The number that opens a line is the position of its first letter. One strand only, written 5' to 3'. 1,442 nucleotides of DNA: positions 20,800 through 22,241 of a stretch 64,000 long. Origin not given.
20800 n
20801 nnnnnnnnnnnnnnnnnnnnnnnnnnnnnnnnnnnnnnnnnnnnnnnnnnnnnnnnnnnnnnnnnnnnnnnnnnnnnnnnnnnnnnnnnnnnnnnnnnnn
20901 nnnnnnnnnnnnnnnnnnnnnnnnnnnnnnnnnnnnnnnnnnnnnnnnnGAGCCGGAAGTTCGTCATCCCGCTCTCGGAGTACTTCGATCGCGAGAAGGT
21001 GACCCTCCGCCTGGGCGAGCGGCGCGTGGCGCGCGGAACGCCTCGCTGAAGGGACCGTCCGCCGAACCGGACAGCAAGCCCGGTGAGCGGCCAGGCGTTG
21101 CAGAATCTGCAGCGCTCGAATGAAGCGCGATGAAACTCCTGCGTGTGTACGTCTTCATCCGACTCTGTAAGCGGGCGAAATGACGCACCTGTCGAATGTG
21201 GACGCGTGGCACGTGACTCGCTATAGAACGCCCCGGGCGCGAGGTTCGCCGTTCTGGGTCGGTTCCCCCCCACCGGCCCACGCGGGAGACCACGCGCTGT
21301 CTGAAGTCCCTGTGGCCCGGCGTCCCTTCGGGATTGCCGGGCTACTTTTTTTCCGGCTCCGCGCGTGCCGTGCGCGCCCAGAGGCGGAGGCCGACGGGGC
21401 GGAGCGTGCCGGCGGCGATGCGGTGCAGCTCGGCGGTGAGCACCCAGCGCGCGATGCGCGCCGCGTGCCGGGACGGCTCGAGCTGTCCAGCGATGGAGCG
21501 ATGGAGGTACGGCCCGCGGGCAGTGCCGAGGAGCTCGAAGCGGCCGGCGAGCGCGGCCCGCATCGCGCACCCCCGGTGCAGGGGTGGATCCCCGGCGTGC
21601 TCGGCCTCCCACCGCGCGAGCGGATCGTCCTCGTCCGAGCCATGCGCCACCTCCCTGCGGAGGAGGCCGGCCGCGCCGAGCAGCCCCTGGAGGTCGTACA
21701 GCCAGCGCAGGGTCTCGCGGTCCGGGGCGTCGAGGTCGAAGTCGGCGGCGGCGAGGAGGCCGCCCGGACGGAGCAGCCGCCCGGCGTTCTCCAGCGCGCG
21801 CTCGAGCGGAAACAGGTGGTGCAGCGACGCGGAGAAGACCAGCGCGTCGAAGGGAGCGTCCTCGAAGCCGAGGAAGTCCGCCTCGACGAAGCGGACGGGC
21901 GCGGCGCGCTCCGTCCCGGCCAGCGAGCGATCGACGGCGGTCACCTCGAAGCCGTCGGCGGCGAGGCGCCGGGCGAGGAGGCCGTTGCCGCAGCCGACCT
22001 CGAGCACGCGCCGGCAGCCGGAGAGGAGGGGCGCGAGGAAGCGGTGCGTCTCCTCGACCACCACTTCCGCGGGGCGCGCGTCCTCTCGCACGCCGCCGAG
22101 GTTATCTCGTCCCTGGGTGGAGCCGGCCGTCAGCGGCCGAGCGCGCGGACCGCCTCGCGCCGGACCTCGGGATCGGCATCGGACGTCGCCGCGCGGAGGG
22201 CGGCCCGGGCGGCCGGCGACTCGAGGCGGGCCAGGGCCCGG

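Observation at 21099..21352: Orphan sigma-54-type promoter, upstream palindrome and intrinsic terminator: candidate ~120-nt sigma-54-dependent sRNA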

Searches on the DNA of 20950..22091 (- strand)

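Call 4: search_rna_families(source=window, start=20950, end=21450, threshold=evalue, max_evalue=10, show_alignments=3)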
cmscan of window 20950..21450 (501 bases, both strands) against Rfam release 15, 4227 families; matches with E-value up to 10: 4.
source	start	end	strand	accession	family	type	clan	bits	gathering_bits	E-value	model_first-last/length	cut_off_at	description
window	21246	21353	+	RF01812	Pxr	Gene; sRNA;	-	31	80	0.0013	1-109/109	no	Pxr regulatory sRNA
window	21304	21352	+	RF02871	ncS54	Gene; sRNA;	-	19.1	43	0.08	1-79/79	no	Burkholderia sRNA 54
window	21428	21443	-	RF01129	sR44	Gene; snRNA; snoRNA; CD-box;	-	15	45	0.32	40-55/55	no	Small nucleolar RNA sR44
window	20950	21049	+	RF01752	psaA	Cis-reg;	-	9.9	50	7.9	91-197/197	5'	psaA RNA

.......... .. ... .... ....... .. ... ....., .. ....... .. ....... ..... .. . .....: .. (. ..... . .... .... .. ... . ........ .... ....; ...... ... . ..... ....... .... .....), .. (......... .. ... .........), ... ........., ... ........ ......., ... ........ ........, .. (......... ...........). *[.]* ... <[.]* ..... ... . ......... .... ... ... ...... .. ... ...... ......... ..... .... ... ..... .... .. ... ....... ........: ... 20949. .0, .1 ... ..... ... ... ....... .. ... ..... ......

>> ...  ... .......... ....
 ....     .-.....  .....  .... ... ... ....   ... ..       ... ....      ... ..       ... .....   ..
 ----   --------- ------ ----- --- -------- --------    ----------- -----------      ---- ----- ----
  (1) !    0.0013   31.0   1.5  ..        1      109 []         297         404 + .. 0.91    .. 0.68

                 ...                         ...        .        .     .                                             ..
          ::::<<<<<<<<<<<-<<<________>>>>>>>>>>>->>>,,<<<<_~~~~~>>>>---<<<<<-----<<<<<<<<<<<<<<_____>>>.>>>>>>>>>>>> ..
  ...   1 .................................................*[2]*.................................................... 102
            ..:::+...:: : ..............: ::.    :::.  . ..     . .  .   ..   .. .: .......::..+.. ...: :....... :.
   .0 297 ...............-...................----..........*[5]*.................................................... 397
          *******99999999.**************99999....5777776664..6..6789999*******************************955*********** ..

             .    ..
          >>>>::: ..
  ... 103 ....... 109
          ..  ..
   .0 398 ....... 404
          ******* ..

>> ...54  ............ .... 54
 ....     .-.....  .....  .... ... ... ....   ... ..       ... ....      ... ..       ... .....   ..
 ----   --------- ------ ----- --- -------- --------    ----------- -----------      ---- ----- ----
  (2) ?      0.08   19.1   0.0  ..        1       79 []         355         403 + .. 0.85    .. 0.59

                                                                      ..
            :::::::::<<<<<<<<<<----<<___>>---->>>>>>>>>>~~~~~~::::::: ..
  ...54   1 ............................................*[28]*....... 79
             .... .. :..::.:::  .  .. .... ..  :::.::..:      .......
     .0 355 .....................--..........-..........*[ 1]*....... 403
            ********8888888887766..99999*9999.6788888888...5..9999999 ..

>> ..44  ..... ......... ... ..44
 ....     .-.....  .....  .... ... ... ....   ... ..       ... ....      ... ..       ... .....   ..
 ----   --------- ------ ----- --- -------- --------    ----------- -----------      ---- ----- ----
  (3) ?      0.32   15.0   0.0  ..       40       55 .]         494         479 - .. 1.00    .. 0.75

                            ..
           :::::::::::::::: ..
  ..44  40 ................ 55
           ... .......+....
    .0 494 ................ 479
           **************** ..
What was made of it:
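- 21235..21352 (+): Pxr-family sRNA gene (class B), about 118 nt. Rfam Pxr full-length match at 31 bits, E=0.0013 (call 4).
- On Pxr sRNA (RF01812): 31 bits, E=0.0013, full-length model match (call 4).
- Rfam Pxr gives a full-length match at 31 bits, E=0.0013 (call 4).
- Tried and rejected: Only the permissive local scan revealed Pxr (call 4).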

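Call 46: search_rna_families(sources=[L001, L006, L009, L051, L007, L020, L040, L014], threshold=evalue, max_evalue=1, show_alignments=3)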
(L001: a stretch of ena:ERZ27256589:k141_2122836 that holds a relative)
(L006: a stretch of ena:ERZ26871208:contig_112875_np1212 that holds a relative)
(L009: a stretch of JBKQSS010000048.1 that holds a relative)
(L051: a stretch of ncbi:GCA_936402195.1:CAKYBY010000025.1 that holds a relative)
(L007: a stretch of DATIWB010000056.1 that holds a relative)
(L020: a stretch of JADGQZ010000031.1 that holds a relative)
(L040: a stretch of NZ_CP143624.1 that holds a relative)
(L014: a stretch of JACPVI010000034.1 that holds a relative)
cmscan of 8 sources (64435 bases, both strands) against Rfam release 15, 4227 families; matches with E-value up to 1: 7.
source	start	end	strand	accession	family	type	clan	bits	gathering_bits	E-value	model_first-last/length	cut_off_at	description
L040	3301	3408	+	RF01812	Pxr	Gene; sRNA;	-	129.2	80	6e-23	1-109/109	no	Pxr regulatory sRNA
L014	5304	5407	+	RF01812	Pxr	Gene; sRNA;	-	58.8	80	1.4e-07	1-109/109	no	Pxr regulatory sRNA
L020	4057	4166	+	RF01812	Pxr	Gene; sRNA;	-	42.7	80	0.00046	1-109/109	no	Pxr regulatory sRNA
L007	5075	5184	+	RF01812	Pxr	Gene; sRNA;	-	42.2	80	0.00059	1-109/109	no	Pxr regulatory sRNA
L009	4994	5104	-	RF01812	Pxr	Gene; sRNA;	-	32.2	80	0.088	1-109/109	no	Pxr regulatory sRNA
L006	7183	7287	-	RF01812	Pxr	Gene; sRNA;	-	31.9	80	0.1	1-109/109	no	Pxr regulatory sRNA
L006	6689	6767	+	RF01059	mir-598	Gene; miRNA;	-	25.1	69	0.75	1-80/80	no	mir-598 microRNA precursor family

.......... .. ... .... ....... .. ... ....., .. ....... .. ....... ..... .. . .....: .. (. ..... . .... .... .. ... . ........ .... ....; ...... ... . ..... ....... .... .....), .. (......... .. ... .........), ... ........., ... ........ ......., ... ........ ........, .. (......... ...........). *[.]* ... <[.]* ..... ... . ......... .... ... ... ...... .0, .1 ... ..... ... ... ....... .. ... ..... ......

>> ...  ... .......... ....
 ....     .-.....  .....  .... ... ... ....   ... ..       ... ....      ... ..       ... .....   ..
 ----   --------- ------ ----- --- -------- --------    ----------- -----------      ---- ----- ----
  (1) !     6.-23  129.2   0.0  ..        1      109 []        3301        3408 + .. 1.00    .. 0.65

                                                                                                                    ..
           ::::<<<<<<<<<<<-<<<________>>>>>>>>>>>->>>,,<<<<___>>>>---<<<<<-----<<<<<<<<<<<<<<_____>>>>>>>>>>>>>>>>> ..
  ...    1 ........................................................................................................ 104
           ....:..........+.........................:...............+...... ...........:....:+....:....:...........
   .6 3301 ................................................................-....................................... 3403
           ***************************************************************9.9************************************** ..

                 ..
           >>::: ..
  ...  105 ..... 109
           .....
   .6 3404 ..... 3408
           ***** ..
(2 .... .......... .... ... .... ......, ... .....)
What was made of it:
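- On Pxr sRNA (RF01812): A bona fide pxrR-linked pxr (L014) also fails at 58.8 bits (call 46), so the cutoff is conservative.
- Scores form a graded series: Myxococcus 129 bits, deep pxrR-linked L014 58.8, class C 42-43, class B 31-32 (call 46).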

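Call 47: build_rna_model(alignment_id=A1, structure=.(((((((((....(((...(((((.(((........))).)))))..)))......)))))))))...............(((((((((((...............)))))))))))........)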
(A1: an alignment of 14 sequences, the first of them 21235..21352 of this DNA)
Model R1 built from alignment A1 (14 sequences, 126 columns); structure: as given.
model positions 121; base pairs 31; branch points 1; effective number of sequences 1.03; information 0.59 bits per position. Calibrated on 0.2 Mb of random sequence (short: E-values are rough).
structure used (alignment columns):
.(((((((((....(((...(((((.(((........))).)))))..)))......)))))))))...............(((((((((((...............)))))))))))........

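Call 48: search_with_rna_model(model_id=R1, sources=[window, L007, L008, L010, L012, L013, L014, L015, L016, L017, L019, L020, L022, L023, L026, L035, L040, L041, L004, L005, L011, L021, L030, L033, L038, L043, L044], max_evalue=1)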
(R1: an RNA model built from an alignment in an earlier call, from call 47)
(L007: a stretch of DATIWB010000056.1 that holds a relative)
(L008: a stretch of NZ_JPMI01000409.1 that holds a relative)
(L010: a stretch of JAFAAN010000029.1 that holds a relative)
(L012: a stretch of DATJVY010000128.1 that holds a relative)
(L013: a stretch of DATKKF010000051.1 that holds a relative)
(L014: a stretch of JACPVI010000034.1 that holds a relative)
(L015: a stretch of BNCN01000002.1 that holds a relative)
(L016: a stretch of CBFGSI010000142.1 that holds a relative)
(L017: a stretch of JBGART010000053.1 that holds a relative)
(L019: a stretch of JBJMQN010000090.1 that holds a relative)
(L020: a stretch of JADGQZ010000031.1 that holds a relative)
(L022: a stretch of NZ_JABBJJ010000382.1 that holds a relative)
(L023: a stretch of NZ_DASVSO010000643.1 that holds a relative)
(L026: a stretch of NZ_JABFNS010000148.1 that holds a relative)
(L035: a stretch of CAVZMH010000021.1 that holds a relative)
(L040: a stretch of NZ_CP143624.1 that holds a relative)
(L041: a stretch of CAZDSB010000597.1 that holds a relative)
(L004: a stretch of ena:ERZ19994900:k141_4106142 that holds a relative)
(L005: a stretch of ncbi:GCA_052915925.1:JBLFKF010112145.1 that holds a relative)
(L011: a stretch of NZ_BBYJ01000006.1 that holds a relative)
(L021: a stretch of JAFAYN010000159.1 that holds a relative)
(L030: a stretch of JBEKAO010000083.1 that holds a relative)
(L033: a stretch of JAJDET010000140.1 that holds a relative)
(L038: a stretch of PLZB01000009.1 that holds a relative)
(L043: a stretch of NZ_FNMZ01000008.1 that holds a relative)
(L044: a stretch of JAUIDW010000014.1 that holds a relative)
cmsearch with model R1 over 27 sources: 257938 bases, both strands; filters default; matches with E-value up to 1: 30.
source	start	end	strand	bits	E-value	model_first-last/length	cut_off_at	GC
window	21235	21352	+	122.8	2.3e-26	1-121/121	no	0.69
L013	1240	1357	+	71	2.4e-14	1-121/121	no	0.64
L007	5065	5183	+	70.2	3.7e-14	1-121/121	no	0.64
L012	4437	4555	+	67.6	1.5e-13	1-121/121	no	0.66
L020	4047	4165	+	67.4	1.6e-13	1-121/121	no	0.64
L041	425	544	+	67.1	1.9e-13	1-121/121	no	0.64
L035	6850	6968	-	64.6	7.1e-13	1-121/121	no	0.62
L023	6113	6230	-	53.9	2.2e-10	1-121/121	no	0.65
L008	5275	5393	+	53.1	3.3e-10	1-121/121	no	0.61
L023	5532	5649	-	52.3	5.1e-10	1-121/121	no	0.64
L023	5823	5940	-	51.5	8.1e-10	1-121/121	no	0.65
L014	5292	5406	+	49.3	2.6e-09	1-121/121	no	0.65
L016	6212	6328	+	49.1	2.9e-09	1-121/121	no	0.65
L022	516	632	+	48.8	3.4e-09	1-121/121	no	0.66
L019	3795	3905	+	47.5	6.7e-09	1-121/121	no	0.65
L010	3245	3361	+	47.5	6.8e-09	1-121/121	no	0.65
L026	2456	2572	-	47.5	6.8e-09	1-121/121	no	0.65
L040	3291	3407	+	47.5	6.8e-09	1-121/121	no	0.65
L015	1406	1523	+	46.7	1e-08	1-121/121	no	0.64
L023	6388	6507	-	46.7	1.1e-08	1-121/121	no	0.63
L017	5974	6085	-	45.9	1.6e-08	1-121/121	no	0.61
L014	5362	5470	-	18.2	0.044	1-121/121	no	0.72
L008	5352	5386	-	17.2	0.073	80-114/121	no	0.83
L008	5592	5617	+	15.9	0.15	21-46/121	no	0.62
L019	3860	3979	-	15.9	0.15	1-121/121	no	0.69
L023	6302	6436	+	15.6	0.17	1-121/121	no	0.64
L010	3315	3391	-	14.8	0.26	1-121/121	no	0.69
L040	3361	3437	-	13.3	0.58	1-121/121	no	0.68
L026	2463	2495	+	12.8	0.75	80-114/121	no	0.79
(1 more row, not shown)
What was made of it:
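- It finds nothing in chance-hit loci (call 48).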

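Call 56: search_with_rna_model(model_id=R1, sources=[window, L001, L046, L050, L006, L009, L018, L025, L045, L053, L051, L052, L054, L056, L007, L012, L013, L020, L035, L041, L008, L010, L014, L016, L017, L019, L022, L023, L027, L040], max_evalue=0.00001, make_alignment=true)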
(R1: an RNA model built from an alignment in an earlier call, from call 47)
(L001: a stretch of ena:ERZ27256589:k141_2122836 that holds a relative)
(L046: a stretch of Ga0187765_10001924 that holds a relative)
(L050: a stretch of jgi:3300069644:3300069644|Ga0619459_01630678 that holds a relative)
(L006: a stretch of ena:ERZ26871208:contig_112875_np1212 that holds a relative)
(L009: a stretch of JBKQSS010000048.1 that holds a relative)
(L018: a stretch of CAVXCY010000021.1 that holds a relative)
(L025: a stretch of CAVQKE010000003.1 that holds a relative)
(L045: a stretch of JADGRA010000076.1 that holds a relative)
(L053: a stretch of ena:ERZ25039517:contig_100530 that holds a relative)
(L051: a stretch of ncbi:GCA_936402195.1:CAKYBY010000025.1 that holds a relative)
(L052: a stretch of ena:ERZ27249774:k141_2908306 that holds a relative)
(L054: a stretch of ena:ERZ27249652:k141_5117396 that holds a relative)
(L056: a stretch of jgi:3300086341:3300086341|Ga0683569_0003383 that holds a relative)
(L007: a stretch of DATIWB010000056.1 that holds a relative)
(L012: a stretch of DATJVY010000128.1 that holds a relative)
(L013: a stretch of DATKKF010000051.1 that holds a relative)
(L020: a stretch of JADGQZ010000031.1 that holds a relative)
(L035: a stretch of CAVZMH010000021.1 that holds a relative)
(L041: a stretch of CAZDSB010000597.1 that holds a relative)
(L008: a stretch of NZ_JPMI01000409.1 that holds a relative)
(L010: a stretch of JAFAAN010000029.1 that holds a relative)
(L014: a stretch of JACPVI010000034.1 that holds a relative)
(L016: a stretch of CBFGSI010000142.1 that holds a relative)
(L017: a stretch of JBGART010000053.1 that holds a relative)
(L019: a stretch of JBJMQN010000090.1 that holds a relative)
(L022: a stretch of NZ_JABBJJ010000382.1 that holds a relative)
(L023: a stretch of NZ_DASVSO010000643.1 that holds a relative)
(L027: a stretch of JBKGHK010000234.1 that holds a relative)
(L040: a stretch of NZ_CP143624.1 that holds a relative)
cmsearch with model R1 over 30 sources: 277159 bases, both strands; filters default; matches with E-value up to 0.00001: 33.
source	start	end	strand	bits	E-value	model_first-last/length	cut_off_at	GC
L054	4590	4710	+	133.7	7.3e-29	1-121/121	no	0.67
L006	7184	7303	-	133.6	7.7e-29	1-121/121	no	0.66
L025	3412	3531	-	132.3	1.5e-28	1-121/121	no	0.7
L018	704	823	-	131.7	2.1e-28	1-121/121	no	0.68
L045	6473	6592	+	131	3.1e-28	1-121/121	no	0.69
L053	4623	4742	+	130.8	3.5e-28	1-121/121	no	0.67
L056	4626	4746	+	130.3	4.4e-28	1-121/121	no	0.7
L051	4591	4711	+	128.1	1.4e-27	1-121/121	no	0.66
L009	4995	5115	-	127.6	1.9e-27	1-121/121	no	0.65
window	21235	21352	+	122.8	2.5e-26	1-121/121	no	0.69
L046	3830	3947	+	118.6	2.3e-25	1-121/121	no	0.68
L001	4764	4881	-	117.4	4.4e-25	1-121/121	no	0.66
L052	4605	4726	+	114.7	1.9e-24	1-121/121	no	0.66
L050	3762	3883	+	114.7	1.9e-24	1-121/121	no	0.68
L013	1240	1357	+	71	2.5e-14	1-121/121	no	0.64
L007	5065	5183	+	70.2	3.9e-14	1-121/121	no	0.64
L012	4437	4555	+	67.6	1.6e-13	1-121/121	no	0.66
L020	4047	4165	+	67.4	1.8e-13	1-121/121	no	0.64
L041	425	544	+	67.1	2.1e-13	1-121/121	no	0.64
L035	6850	6968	-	64.6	7.7e-13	1-121/121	no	0.62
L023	6113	6230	-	53.9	2.4e-10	1-121/121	no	0.65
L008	5275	5393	+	53.1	3.6e-10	1-121/121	no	0.61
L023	5532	5649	-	52.3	5.5e-10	1-121/121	no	0.64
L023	5823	5940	-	51.5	8.8e-10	1-121/121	no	0.65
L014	5292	5406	+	49.3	2.8e-09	1-121/121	no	0.65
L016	6212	6328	+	49.1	3.1e-09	1-121/121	no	0.65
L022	516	632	+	48.8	3.6e-09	1-121/121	no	0.66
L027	2633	2749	-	48.4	4.5e-09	1-121/121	no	0.66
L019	3795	3905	+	47.5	7.2e-09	1-121/121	no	0.65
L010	3245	3361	+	47.5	7.3e-09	1-121/121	no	0.65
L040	3291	3407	+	47.5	7.3e-09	1-121/121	no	0.65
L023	6388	6507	-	46.7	1.1e-08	1-121/121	no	0.63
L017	5974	6085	-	45.9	1.7e-08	1-121/121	no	0.61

Alignment A3: 33 matches aligned to the model, 138 columns, each read 5' to 3' on its own strand. Consensus structure (alignment columns), stored with it:
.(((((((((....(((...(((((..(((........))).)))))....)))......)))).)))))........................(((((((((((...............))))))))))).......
